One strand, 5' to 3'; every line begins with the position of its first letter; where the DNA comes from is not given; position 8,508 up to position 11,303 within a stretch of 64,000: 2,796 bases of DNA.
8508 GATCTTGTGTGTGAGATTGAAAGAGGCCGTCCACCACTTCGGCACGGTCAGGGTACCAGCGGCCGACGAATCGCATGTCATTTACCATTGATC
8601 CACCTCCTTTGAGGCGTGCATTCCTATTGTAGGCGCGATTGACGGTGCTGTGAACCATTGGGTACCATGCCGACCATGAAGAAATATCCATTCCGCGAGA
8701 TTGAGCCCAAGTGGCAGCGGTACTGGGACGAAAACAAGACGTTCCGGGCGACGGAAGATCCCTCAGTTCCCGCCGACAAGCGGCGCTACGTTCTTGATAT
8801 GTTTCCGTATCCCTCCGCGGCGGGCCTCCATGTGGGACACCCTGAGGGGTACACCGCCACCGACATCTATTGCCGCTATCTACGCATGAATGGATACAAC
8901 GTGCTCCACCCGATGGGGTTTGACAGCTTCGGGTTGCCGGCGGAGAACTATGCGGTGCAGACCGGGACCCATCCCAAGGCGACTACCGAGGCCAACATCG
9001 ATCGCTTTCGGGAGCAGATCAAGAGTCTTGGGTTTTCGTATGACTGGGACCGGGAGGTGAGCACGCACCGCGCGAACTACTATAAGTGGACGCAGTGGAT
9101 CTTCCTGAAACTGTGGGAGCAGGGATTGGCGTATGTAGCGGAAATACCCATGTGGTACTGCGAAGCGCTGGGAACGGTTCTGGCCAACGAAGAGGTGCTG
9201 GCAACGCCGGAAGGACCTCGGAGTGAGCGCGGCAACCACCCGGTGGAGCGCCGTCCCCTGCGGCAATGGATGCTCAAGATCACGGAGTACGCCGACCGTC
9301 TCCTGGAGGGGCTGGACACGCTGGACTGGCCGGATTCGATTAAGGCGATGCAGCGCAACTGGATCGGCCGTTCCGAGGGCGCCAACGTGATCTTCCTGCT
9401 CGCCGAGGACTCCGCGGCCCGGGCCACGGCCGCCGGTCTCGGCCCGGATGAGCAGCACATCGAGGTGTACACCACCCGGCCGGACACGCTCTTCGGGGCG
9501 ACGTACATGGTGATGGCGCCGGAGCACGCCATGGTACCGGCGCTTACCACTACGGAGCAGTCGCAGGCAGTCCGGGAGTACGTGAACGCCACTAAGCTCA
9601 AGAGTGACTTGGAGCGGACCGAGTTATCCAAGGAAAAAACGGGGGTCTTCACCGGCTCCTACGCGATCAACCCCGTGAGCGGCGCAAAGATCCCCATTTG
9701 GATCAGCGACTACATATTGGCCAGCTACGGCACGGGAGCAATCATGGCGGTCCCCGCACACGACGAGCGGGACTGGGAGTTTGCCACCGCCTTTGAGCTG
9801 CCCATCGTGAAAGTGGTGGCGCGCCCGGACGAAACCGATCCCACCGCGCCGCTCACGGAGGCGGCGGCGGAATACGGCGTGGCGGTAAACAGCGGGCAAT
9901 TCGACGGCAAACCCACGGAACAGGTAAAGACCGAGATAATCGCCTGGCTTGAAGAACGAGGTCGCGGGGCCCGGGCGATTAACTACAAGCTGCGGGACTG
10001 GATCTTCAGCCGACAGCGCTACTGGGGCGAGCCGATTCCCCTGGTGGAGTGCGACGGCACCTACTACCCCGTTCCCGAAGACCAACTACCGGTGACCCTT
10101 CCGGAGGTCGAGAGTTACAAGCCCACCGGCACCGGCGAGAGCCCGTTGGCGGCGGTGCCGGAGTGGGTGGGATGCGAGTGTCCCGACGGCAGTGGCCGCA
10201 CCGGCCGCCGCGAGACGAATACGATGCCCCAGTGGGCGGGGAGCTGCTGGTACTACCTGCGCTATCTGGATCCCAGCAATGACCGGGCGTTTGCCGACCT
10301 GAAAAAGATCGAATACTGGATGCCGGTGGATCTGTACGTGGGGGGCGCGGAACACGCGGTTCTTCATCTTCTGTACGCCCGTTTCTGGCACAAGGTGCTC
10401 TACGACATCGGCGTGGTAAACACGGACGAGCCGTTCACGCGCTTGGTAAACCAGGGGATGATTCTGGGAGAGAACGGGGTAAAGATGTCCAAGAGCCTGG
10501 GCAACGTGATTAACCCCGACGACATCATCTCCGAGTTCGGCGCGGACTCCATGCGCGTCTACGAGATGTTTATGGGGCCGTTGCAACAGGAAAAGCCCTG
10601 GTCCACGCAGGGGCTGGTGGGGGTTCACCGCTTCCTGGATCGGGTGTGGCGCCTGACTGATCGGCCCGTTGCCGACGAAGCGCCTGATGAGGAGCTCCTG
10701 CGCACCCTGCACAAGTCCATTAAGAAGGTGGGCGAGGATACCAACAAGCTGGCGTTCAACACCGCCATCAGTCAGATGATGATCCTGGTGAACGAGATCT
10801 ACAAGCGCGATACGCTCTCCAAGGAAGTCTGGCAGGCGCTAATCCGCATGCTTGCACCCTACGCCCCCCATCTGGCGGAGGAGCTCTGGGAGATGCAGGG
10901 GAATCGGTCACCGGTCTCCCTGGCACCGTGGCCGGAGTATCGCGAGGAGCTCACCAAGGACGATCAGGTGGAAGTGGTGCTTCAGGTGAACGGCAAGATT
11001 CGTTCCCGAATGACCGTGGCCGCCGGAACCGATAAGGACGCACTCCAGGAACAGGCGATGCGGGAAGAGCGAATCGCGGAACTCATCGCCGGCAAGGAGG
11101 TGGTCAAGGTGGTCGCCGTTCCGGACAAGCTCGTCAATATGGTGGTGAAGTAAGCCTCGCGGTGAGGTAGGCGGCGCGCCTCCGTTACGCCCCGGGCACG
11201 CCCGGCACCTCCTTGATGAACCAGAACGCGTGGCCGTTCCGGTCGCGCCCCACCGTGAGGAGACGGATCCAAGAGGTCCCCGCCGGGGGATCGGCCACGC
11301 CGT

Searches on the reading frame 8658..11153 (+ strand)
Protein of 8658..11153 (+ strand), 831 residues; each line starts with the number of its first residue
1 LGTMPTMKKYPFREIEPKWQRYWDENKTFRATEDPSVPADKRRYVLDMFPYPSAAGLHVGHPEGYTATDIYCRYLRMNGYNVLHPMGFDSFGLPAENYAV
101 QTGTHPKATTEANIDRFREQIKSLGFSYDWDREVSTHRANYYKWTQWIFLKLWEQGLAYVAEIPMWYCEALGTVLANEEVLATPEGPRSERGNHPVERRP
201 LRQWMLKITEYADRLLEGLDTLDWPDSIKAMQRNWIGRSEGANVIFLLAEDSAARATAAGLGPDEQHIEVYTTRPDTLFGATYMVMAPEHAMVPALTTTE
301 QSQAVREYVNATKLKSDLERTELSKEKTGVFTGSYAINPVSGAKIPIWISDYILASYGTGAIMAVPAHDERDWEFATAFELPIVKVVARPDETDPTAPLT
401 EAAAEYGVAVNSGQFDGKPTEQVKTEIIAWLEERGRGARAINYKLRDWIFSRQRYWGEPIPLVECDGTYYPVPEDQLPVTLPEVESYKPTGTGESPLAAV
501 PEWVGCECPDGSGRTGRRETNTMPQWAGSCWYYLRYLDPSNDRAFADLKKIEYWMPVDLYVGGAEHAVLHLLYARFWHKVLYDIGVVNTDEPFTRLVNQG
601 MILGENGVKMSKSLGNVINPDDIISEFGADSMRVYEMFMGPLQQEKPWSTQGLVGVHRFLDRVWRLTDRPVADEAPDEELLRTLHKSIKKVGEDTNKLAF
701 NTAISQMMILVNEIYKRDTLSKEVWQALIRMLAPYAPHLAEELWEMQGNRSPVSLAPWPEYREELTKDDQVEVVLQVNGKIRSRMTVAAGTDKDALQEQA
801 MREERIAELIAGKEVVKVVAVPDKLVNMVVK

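Call 34: search_protein_families(library=pfam, proteins=[window:8658-11153:+], max_evalue=0.01)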
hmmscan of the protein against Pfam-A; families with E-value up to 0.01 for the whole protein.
window:8658-11153:+ (831 aa): 5 families
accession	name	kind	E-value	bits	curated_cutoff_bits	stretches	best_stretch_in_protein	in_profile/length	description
PF13603.12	tRNA-synt_1_2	-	2.8e-63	213.2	25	1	233-432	1-185/185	Leucyl-tRNA synthetase, editing domain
PF00133.28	tRNA-synt_1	-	2.1e-44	152.4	22.7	2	19-236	2-225/414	tRNA synthetases class I (I, L, M and V)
PF09334.17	tRNA-synt_1g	-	1.9e-27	96.5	20.1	2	49-182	7-137/391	tRNA synthetases class I (M)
PF08264.19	Anticodon_1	-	1e-22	81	25.1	1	677-794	1-145/148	Anticodon-binding domain of tRNA ligase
PF01406.26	tRNA-synt_1e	-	1.3e-06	28.4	27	0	597-635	242-279/301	tRNA synthetases class I (C) catalytic domain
